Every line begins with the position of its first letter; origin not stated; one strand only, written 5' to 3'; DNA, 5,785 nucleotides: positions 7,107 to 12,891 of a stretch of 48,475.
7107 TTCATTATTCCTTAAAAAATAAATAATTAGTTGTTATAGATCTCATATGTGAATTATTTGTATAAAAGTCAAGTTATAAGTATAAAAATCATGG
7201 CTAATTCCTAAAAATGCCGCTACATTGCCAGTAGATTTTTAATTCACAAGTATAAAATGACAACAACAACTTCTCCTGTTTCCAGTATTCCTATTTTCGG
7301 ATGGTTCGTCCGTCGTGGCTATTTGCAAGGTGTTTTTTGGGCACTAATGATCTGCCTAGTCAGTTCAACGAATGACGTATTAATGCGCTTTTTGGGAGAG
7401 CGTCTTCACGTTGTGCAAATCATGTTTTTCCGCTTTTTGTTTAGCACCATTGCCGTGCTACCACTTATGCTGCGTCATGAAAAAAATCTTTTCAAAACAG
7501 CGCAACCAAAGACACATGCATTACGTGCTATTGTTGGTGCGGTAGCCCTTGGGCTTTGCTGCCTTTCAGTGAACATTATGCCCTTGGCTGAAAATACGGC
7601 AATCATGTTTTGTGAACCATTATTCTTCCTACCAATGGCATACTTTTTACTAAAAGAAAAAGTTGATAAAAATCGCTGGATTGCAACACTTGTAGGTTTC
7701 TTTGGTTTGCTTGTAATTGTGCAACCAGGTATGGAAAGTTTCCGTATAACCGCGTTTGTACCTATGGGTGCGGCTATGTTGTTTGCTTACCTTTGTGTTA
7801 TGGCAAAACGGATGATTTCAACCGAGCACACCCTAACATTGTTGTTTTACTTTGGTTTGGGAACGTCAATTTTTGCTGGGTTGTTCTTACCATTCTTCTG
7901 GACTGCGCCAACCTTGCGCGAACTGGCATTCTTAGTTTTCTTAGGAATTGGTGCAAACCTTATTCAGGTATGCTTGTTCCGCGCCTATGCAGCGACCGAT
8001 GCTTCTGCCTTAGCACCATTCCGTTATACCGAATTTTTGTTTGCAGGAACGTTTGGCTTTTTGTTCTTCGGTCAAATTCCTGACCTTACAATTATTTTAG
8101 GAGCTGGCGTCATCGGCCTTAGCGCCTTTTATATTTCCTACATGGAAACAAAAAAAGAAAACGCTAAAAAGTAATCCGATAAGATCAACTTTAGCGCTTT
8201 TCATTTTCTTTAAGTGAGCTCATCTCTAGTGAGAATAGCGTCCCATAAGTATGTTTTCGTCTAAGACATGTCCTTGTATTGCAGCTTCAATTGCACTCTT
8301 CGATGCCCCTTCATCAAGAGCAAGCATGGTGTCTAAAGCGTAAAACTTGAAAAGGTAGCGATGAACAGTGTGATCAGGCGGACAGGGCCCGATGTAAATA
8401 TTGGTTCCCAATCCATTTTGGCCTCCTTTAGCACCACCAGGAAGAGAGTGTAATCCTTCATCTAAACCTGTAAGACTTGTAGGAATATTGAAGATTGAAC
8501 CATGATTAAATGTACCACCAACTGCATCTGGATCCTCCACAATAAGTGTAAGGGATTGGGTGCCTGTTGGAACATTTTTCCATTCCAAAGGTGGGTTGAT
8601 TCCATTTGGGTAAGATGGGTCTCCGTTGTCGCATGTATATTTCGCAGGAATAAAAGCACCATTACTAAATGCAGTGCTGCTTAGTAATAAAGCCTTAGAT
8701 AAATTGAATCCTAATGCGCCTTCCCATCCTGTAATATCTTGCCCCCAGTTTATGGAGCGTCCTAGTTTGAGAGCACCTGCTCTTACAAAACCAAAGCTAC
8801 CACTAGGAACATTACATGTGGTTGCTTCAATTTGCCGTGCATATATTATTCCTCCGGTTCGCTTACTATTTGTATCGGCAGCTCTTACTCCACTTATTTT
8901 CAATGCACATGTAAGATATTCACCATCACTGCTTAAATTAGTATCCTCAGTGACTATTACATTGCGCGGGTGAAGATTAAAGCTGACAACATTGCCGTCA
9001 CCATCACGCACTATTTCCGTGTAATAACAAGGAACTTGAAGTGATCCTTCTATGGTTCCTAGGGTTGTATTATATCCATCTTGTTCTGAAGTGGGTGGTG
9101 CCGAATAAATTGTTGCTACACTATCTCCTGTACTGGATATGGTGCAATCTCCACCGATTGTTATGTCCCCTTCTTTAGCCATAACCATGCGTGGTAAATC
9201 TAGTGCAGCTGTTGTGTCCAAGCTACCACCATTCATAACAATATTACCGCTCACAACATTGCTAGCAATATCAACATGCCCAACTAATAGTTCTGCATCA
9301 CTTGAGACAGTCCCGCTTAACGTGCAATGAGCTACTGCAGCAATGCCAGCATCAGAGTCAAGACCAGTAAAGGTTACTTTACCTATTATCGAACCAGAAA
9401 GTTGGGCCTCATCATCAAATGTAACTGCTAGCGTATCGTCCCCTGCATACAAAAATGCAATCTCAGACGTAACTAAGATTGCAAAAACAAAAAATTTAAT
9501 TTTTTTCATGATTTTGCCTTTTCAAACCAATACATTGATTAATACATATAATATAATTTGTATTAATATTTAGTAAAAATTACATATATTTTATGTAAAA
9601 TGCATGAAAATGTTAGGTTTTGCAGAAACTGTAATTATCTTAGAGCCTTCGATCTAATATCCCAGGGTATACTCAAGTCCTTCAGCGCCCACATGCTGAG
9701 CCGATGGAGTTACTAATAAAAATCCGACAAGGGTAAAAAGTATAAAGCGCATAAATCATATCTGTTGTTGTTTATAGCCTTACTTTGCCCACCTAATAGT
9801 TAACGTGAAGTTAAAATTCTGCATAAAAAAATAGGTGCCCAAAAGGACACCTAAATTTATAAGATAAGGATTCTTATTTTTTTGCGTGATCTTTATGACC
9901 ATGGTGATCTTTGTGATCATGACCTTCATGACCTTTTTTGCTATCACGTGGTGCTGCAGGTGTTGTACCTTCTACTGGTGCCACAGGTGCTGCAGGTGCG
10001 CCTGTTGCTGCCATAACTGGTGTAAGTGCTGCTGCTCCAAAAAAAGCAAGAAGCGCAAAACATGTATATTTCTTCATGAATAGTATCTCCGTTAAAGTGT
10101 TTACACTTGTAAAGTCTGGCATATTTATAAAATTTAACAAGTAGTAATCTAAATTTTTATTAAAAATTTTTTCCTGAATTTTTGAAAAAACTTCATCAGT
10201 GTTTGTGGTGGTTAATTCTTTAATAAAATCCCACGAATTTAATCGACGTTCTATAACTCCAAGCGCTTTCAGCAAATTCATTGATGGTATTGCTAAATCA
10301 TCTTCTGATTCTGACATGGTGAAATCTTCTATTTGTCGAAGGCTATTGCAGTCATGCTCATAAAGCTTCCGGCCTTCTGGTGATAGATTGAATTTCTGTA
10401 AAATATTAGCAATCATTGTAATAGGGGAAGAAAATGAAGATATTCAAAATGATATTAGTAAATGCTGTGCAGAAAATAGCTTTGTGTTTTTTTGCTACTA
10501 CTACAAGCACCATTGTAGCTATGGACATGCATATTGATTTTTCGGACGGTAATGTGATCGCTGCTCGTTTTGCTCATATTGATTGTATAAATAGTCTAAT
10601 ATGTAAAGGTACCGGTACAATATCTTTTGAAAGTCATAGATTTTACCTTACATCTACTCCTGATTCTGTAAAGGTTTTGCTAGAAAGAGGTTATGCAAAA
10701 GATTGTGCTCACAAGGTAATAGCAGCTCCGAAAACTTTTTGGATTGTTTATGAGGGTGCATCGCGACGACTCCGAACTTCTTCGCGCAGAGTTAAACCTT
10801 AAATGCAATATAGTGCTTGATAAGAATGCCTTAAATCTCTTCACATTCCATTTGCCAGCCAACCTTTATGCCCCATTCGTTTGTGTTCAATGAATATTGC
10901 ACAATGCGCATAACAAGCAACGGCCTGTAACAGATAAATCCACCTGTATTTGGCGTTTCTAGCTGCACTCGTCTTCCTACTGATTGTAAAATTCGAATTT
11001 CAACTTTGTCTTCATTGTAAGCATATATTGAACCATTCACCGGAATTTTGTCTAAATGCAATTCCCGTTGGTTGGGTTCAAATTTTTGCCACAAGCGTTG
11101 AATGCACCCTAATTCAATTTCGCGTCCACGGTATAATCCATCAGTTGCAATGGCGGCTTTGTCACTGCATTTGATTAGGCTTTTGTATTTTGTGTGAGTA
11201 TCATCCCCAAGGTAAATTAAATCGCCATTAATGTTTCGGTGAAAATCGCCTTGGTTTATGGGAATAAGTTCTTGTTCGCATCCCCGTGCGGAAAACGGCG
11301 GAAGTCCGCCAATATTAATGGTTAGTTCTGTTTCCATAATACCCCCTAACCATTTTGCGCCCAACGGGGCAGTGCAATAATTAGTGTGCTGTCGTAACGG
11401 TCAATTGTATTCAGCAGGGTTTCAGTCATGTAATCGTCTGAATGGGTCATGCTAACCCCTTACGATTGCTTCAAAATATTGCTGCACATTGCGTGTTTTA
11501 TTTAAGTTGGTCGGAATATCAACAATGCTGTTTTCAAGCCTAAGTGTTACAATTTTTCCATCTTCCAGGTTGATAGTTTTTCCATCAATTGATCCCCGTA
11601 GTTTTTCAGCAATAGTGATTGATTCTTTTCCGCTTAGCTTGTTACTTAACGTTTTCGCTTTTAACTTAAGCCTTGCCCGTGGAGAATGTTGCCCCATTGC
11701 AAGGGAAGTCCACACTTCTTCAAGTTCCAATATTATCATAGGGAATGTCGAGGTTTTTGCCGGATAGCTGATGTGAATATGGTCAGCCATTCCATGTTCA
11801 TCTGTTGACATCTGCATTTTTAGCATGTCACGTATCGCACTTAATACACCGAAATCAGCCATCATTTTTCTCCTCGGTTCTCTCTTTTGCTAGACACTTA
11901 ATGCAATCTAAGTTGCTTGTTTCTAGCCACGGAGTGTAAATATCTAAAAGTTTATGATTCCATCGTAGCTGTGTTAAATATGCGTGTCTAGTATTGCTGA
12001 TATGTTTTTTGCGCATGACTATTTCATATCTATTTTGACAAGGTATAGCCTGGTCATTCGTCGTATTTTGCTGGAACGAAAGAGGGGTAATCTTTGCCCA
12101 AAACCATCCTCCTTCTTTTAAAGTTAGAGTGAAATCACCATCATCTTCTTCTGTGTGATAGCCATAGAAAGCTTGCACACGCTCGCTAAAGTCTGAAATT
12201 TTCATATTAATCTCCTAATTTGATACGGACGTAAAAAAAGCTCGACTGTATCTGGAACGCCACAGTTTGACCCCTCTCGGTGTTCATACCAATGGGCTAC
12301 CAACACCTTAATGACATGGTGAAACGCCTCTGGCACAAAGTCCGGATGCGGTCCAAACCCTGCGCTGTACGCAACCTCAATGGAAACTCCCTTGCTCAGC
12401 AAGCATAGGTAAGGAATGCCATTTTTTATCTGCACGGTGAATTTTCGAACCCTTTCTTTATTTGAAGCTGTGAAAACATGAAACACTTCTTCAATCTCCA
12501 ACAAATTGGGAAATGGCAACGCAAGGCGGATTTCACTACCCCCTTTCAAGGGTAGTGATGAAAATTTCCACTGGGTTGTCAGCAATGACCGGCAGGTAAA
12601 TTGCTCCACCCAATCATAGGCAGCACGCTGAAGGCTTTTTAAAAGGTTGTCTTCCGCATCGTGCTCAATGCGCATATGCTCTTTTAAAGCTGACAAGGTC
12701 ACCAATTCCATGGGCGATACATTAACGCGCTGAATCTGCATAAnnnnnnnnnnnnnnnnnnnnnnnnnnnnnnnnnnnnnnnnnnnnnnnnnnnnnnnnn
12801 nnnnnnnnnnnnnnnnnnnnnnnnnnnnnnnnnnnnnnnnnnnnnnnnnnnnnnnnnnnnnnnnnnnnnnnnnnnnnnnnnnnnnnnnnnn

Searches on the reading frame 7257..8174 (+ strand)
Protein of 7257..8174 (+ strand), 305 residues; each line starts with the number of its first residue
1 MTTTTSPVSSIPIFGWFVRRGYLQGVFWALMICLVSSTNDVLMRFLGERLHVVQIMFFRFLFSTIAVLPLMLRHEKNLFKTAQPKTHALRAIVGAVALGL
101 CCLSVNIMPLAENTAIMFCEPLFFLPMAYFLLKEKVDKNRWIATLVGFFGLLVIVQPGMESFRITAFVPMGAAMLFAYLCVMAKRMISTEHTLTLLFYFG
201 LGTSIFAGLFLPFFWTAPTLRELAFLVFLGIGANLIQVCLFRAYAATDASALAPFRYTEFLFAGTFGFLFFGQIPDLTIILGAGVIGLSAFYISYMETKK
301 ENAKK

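Call 94: search_protein_families(library=pfam, proteins=[window:7257-8174:+], max_evalue=0.0001)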
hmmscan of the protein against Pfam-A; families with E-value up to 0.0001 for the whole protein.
window:7257-8174:+ (305 aa): 1 family
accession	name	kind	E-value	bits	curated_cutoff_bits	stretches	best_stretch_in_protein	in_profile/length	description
PF00892.27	EamA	-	4.3e-28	98.7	28.2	2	24-155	2-134/135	EamA-like transporter family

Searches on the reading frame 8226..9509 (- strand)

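Call 8: search_protein_families(library=pfam, proteins=[window:8226-9509:-], max_evalue=0.001)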
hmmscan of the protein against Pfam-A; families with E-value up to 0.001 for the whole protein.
window:8226-9509:- (427 aa): 1 family
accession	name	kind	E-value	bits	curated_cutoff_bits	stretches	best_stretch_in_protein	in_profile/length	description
PF01161.25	PBP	-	7.9e-32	110.9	24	1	287-425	2-135/135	Phosphatidylethanolamine-binding protein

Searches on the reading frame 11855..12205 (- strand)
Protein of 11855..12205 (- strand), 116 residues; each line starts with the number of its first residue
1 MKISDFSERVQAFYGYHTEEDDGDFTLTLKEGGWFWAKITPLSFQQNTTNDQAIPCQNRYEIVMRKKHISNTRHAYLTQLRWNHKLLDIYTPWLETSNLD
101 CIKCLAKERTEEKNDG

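Call 8: search_protein_families(library=pfam, proteins=[window:11855-12205:-], max_evalue=0.001)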
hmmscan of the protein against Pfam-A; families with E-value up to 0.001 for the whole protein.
window:11855-12205:- (116 aa): 1 family
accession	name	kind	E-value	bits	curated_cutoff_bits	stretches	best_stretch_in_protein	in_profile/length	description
PF05521.18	Phage_HCP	-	0.00076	20.5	25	1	1-108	1-105/106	Phage head completion protein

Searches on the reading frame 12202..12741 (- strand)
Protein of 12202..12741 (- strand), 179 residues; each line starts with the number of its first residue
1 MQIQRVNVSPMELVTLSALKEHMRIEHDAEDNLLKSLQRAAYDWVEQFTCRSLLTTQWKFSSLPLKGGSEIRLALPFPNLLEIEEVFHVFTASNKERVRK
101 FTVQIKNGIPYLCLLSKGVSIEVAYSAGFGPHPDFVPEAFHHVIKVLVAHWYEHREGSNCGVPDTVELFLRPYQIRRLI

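Call 8: search_protein_families(library=pfam, proteins=[window:12202-12741:-], max_evalue=0.001)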
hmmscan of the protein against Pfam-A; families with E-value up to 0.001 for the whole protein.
window:12202-12741:- (179 aa): 1 family
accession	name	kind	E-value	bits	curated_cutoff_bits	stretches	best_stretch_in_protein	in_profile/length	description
PF05135.19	Phage_connect_1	-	5.5e-10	40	21.2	1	15-56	3-42/101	Phage gp6-like head-tail connector protein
